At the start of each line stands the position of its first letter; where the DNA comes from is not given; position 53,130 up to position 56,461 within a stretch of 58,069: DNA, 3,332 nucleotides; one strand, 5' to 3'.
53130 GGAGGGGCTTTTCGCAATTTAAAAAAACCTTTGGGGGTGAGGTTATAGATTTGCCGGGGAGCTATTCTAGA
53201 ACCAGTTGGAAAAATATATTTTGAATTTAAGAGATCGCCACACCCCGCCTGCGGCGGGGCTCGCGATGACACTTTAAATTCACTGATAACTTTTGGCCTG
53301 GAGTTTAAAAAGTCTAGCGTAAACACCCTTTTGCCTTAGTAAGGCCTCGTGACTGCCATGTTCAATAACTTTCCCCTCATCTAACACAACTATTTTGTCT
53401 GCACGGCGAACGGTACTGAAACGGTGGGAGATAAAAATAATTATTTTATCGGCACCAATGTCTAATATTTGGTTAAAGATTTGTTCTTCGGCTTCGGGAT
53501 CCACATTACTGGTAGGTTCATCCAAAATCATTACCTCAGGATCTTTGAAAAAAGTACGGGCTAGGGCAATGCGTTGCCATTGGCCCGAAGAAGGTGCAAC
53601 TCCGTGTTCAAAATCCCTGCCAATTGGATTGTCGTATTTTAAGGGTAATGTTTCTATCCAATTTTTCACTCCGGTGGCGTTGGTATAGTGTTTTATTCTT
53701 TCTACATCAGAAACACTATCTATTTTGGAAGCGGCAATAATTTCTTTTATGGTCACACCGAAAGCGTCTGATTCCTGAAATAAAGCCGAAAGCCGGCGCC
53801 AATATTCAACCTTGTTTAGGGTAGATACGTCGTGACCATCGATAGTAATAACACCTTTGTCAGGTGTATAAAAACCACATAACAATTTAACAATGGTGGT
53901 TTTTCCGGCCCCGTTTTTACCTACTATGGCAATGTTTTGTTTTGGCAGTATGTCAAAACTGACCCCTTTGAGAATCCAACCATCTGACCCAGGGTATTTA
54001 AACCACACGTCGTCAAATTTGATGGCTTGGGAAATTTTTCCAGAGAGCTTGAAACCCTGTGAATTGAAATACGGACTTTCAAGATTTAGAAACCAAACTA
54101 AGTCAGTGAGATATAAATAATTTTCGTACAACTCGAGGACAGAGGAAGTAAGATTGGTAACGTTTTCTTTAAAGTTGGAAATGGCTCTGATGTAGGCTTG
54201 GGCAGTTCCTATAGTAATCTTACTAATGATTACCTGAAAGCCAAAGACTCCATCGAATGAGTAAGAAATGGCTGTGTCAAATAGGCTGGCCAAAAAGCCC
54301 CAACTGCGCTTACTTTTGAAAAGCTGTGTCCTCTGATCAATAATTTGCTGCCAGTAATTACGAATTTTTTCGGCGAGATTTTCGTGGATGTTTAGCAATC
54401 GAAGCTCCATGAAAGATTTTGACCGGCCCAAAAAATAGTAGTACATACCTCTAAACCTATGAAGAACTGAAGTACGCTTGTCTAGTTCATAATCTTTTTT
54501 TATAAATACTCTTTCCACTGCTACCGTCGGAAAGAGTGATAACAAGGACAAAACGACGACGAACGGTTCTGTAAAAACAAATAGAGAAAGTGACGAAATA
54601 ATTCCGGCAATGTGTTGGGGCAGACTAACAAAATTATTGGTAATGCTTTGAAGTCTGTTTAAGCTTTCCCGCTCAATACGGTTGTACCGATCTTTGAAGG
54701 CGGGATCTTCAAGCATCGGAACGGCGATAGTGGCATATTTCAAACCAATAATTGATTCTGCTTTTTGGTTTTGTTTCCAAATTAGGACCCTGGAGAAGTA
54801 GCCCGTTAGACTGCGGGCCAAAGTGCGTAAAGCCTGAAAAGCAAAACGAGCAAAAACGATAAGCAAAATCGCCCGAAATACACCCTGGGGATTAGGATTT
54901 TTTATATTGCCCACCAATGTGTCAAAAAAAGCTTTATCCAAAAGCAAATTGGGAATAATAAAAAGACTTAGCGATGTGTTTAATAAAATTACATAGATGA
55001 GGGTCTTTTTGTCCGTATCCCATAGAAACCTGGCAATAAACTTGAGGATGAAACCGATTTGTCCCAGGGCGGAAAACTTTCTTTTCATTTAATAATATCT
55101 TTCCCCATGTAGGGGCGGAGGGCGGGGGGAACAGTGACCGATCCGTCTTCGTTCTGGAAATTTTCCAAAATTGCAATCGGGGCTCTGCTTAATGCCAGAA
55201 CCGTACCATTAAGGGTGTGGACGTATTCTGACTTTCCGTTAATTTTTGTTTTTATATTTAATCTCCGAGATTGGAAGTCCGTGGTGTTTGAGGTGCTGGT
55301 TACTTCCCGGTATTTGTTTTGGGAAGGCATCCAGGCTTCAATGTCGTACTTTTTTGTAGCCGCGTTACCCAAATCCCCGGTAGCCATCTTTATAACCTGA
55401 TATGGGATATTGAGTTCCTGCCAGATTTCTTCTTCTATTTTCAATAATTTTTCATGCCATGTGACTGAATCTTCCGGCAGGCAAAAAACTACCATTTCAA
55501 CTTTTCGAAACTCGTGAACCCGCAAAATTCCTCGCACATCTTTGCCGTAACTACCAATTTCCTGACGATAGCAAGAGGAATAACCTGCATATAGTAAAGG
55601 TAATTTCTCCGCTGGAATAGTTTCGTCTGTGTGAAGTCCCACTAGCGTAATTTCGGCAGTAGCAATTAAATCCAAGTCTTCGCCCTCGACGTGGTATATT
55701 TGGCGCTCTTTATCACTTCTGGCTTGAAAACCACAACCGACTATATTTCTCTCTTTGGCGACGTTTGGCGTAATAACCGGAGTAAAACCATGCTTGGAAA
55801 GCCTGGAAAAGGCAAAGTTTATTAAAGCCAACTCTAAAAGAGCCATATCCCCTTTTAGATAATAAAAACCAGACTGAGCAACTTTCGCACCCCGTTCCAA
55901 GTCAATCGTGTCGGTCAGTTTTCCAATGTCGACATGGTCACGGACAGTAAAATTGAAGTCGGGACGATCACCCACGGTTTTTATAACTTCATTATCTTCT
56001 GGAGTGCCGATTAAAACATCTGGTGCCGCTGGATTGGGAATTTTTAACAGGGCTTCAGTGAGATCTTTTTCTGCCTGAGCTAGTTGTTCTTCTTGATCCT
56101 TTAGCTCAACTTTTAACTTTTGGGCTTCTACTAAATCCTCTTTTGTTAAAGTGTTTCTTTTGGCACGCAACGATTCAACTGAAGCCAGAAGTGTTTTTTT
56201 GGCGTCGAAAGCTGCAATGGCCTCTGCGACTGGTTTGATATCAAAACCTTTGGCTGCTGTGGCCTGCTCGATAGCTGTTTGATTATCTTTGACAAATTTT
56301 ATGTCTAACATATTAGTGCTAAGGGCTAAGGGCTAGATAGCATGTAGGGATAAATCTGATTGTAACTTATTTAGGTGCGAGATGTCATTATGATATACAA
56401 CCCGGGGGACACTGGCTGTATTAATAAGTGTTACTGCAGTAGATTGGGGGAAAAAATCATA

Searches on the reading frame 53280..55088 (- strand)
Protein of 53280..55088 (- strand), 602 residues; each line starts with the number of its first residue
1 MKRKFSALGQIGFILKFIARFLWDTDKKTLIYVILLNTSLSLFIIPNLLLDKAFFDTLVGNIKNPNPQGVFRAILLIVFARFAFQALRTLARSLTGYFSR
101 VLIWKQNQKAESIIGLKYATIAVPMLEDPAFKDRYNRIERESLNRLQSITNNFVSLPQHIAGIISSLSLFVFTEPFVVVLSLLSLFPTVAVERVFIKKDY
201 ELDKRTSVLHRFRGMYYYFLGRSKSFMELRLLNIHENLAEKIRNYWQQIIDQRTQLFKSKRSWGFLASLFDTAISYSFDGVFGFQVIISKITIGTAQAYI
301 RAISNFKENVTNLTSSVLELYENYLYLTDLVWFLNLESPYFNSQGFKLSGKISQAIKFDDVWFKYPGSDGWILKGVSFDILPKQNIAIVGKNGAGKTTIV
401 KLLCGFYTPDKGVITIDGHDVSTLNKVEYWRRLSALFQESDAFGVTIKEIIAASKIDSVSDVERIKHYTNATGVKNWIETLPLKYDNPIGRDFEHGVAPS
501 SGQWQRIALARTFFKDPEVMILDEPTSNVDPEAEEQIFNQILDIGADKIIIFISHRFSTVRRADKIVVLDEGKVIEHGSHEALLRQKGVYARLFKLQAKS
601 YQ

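Call 77: search_protein_families(library=pfam, proteins=[window:53280-55088:-], max_evalue=0.00001)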
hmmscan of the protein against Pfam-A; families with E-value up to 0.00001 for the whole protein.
window:53280-55088:- (602 aa): 2 families
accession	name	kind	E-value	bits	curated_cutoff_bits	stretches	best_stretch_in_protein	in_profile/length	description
PF00005.33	ABC_tran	-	4e-28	99.2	25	1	373-527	1-137/137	ABC transporter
PF13304.12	AAA_21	-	2.5e-06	28.2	27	0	387-403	3-19/304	AAA domain, putative AbiEii toxin, Type IV TA system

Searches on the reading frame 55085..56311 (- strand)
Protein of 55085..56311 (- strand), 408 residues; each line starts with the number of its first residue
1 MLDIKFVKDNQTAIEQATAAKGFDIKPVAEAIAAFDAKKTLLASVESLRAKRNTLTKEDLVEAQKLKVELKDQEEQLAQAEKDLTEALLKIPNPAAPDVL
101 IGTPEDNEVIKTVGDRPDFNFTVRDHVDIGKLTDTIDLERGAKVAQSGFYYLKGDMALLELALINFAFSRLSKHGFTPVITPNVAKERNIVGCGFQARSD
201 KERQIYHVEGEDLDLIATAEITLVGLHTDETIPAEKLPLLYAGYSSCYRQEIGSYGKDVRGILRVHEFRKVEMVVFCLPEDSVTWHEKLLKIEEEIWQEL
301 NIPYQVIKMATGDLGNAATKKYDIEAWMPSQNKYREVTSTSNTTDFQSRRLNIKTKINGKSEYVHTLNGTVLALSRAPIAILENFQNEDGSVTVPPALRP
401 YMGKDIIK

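Call 77: search_protein_families(library=pfam, proteins=[window:55085-56311:-], max_evalue=0.00001)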
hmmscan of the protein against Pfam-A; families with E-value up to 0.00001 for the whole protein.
window:55085-56311:- (408 aa): 2 families
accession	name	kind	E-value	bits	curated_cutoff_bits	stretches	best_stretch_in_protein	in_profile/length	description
PF00587.30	tRNA-synt_2b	-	1.3e-37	130.1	29.3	1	210-385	8-179/179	tRNA synthetase class II core domain (G, H, P, S and T)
PF02403.27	Seryl_tRNA_N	-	6.8e-13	49.2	28.2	1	1-93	1-106/108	Seryl-tRNA synthetase N-terminal domain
